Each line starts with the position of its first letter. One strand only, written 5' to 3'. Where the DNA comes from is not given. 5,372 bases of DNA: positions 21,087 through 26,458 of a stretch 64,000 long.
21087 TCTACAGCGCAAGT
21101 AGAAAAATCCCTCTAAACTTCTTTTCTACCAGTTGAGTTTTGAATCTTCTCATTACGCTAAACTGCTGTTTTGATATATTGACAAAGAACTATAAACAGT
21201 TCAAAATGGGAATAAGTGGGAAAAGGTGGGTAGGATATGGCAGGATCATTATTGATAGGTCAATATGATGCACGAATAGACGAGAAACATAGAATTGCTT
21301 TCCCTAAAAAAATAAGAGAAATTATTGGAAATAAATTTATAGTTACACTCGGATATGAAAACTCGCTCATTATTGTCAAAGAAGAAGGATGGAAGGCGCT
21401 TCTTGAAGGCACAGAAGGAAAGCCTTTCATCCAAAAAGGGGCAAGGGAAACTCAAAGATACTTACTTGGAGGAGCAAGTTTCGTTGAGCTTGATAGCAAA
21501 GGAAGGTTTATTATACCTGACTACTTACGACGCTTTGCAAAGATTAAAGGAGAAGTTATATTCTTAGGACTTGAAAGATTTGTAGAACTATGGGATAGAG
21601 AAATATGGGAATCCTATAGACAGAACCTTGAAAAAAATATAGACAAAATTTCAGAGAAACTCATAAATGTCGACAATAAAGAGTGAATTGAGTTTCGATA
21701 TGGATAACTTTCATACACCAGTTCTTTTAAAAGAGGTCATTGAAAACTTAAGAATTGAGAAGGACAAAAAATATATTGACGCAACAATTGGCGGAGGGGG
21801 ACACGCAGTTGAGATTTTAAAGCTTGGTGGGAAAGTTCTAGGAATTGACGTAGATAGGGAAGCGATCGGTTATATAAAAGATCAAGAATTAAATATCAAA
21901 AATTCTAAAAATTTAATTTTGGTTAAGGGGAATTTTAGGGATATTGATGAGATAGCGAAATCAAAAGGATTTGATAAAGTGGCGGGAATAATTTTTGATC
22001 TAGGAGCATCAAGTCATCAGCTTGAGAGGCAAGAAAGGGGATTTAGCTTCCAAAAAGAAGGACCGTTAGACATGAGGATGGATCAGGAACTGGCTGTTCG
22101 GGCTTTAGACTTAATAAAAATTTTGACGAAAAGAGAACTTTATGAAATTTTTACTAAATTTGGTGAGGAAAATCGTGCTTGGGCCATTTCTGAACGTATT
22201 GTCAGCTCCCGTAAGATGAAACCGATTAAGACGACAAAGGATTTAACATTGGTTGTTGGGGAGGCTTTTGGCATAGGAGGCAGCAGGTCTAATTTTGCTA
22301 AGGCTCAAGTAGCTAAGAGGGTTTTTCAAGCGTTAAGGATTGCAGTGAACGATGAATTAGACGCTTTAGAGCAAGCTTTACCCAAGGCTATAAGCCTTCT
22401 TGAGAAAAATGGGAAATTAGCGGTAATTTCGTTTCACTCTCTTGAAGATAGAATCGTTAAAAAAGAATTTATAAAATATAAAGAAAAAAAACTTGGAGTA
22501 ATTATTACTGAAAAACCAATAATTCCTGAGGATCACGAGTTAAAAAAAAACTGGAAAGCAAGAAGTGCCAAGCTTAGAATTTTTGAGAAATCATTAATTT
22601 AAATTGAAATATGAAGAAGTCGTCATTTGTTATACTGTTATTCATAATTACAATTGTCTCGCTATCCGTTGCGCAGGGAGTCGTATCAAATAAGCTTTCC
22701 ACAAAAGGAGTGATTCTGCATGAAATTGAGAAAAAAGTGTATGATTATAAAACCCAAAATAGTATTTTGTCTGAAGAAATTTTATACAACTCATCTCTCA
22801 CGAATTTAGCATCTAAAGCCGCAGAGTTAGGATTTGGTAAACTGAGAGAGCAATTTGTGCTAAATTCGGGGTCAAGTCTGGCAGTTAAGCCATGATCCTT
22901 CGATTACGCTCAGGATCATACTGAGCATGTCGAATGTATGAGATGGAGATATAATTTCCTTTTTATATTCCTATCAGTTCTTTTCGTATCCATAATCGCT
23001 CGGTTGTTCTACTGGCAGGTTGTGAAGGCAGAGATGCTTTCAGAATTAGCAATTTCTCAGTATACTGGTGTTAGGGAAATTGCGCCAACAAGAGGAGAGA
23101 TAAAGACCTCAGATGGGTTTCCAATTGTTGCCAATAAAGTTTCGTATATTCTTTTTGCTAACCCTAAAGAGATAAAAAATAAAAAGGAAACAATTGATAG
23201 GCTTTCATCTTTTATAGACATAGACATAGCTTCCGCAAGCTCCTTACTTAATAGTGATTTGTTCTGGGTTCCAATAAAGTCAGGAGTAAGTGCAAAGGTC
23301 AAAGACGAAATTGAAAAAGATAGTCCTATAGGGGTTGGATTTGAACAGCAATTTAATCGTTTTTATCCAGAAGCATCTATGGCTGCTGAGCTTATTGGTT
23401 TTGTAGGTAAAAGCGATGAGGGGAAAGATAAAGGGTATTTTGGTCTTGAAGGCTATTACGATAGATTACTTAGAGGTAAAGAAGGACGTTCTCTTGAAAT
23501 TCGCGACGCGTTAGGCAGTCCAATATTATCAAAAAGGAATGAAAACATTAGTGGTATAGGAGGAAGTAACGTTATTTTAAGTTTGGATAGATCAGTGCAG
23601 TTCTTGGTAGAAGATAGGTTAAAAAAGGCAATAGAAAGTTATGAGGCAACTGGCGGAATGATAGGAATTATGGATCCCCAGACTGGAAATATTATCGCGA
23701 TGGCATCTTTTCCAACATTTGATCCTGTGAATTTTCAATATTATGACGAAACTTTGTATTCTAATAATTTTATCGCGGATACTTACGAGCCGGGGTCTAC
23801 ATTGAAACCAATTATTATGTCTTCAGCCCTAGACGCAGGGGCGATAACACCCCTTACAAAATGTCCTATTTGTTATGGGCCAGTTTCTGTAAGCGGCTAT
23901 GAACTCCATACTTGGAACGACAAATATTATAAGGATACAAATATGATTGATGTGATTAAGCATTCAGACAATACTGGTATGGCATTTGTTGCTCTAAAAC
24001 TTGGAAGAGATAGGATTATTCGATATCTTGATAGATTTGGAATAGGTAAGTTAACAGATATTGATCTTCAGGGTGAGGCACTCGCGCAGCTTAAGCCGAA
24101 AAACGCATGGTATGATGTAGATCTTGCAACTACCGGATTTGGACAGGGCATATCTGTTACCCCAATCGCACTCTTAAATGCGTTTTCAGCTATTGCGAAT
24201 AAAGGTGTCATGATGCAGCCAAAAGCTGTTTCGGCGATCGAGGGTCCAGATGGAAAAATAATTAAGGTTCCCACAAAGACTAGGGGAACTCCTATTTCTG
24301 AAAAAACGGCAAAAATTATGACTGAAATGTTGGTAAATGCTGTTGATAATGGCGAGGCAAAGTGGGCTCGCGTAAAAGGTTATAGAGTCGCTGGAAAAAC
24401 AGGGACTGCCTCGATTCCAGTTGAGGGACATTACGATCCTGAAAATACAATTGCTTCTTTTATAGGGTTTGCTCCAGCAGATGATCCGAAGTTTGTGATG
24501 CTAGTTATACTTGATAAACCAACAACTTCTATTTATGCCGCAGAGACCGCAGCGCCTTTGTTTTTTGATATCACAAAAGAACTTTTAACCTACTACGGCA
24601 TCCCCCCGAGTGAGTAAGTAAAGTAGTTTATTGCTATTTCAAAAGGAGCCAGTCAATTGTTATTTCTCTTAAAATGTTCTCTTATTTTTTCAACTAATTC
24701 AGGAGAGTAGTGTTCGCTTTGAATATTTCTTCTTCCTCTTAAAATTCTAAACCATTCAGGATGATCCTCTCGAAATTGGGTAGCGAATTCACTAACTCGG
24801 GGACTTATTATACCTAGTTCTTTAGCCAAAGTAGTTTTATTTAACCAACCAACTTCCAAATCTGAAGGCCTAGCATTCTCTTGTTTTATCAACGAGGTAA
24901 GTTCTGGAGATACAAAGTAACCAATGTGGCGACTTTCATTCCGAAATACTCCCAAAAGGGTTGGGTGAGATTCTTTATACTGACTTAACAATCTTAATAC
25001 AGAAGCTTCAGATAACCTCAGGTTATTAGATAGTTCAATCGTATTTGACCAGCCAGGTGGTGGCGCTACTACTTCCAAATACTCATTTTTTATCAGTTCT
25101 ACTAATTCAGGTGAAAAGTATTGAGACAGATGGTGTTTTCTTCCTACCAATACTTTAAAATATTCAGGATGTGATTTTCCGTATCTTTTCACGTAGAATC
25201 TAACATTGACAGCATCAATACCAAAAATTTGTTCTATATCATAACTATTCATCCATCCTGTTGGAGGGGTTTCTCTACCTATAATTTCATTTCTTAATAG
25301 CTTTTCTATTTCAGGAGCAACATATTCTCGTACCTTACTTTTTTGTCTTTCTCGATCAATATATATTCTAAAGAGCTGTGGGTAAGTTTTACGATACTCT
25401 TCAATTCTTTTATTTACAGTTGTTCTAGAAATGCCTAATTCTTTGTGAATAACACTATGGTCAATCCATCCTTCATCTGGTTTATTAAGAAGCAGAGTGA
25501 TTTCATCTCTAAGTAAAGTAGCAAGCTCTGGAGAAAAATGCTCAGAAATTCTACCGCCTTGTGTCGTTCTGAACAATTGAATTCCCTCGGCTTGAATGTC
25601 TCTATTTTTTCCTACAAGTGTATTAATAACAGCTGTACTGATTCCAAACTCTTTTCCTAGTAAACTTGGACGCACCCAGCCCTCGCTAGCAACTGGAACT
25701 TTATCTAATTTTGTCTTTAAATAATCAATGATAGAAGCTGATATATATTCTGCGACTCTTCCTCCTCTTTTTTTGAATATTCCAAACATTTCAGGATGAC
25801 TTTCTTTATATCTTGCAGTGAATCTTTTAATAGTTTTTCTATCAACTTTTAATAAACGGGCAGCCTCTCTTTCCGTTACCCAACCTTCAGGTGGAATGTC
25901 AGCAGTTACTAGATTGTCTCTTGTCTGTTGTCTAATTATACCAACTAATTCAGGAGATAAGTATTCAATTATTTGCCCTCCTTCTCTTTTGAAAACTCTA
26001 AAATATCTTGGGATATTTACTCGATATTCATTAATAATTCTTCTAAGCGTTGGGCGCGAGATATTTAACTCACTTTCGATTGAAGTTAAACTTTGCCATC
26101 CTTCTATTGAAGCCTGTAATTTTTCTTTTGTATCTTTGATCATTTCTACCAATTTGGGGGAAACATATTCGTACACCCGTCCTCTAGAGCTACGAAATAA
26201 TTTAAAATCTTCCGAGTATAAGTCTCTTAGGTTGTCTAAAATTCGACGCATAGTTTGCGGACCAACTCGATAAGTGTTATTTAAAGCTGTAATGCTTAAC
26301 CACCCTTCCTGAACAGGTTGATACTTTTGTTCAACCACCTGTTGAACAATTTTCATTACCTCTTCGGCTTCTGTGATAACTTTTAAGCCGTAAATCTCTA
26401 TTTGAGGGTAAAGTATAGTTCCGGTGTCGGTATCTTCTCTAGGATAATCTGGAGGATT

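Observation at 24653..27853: Helicase fused to eight tandem winged-HTH-like repeats, inserted antisense into the dcw cluster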

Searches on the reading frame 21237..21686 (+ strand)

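Call 5: search_protein_families(library=pfam, proteins=[window:21237-21686:+], max_evalue=0.001)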
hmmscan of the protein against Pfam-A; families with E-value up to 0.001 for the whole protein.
window:21237-21686:+ (149 aa): 1 family
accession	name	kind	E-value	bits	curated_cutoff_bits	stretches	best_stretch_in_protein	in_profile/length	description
PF02381.23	MraZ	-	4e-26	91.2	23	2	76-143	1-69/72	MraZ protein, putative antitoxin-like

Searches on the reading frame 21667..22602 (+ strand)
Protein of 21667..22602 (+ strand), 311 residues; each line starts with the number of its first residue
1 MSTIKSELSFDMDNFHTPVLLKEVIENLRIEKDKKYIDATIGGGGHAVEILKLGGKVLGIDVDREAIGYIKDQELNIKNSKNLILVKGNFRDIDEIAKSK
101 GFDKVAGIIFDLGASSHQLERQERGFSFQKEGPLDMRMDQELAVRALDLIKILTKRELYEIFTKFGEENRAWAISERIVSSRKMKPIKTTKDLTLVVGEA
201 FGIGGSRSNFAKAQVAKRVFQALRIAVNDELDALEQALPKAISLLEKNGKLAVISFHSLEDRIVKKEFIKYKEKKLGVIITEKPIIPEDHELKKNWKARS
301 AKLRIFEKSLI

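Call 5: search_protein_families(library=pfam, proteins=[window:21667-22602:+], max_evalue=0.001)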
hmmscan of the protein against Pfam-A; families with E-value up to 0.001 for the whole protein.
window:21667-22602:+ (311 aa): 2 families
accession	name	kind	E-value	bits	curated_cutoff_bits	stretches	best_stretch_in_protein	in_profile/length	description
PF01795.25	Methyltransf_5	-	6.1e-90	302.3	27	1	15-308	3-308/309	MraW methylase family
PF13847.12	Methyltransf_31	-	8.1e-05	22.8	27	0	31-105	2-78/145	Methyltransferase domain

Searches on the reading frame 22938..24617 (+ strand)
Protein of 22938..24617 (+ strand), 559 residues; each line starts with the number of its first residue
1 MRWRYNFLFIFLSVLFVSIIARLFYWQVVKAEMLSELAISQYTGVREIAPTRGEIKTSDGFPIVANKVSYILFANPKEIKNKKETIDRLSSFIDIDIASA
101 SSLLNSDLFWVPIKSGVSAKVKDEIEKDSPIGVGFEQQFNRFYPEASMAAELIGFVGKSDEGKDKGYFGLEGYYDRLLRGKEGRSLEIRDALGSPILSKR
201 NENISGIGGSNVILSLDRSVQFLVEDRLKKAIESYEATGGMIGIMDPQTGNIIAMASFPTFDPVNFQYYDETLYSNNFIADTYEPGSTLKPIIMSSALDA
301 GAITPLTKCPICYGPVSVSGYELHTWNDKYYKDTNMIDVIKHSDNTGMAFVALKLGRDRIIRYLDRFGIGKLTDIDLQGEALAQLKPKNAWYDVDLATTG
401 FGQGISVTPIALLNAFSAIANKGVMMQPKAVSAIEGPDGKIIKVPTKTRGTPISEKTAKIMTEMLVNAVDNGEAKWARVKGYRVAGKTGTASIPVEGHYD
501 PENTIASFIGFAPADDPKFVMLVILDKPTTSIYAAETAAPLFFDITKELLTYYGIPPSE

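Call 5: search_protein_families(library=pfam, proteins=[window:22938-24617:+], max_evalue=0.001)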
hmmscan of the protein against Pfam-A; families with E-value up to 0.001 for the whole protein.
window:22938-24617:+ (559 aa): 2 families
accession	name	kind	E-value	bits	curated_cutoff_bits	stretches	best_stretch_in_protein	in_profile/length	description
PF00905.27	Transpeptidase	-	1.3e-70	238.4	22.1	1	240-545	1-297/299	Penicillin binding protein transpeptidase domain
PF03717.20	PBP_dimer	-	1.6e-18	68.2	24.4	1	48-196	2-176/180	Penicillin-binding Protein dimerisation domain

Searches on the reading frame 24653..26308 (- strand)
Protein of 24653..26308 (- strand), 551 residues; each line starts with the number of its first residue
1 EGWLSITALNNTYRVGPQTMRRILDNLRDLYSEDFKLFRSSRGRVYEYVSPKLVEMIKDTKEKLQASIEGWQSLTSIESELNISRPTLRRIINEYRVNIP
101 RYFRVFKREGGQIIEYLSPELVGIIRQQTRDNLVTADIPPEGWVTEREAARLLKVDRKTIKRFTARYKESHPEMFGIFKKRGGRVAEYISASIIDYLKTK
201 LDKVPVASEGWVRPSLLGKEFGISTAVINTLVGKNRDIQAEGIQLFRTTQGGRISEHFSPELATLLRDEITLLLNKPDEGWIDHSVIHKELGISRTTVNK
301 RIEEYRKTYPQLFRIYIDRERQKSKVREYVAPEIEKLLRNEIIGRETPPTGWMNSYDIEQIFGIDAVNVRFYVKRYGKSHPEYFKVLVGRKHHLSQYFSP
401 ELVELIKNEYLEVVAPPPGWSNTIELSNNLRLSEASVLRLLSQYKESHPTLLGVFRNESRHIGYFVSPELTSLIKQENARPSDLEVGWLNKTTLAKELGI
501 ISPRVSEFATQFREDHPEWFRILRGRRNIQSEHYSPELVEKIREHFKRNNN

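Call 13: search_protein_families(library=phrogs, proteins=[window:24653-26308:-], max_evalue=0.01)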
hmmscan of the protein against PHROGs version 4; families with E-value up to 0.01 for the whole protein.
window:24653-26308:- (551 aa): 11 families
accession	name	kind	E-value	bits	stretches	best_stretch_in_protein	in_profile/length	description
phrog_151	-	integration and excision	5.8e-08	32.7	0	284-456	26-180/582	transposase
phrog_59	-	DNA, RNA and nucleotide metabolism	5.1e-07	30.4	0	58-177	245-322/423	HNH endonuclease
phrog_3255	-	unknown function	2.1e-05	25.6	0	388-409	14-35/79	-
phrog_125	-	DNA, RNA and nucleotide metabolism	3.2e-05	24.6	0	62-97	170-205/254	DNA invertase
phrog_66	-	integration and excision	4.3e-05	24.3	0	136-170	86-121/412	excisionase and transcriptional regulator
phrog_32138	-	DNA, RNA and nucleotide metabolism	9.8e-05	23.2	0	56-97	1-44/54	DNA binding protein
phrog_9129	-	unknown function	0.0011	20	0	52-101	127-178/184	-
phrog_7168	-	DNA, RNA and nucleotide metabolism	0.0018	18.8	0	41-97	209-265/284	homing endonuclease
phrog_2474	-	transcription regulation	0.0041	18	0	134-166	39-71/118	MerR-like transcriptional regulator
phrog_5238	-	unknown function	0.005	18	0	253-305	5-58/85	-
phrog_534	-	DNA, RNA and nucleotide metabolism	0.008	17.1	0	286-318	30-62/87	DNA binding protein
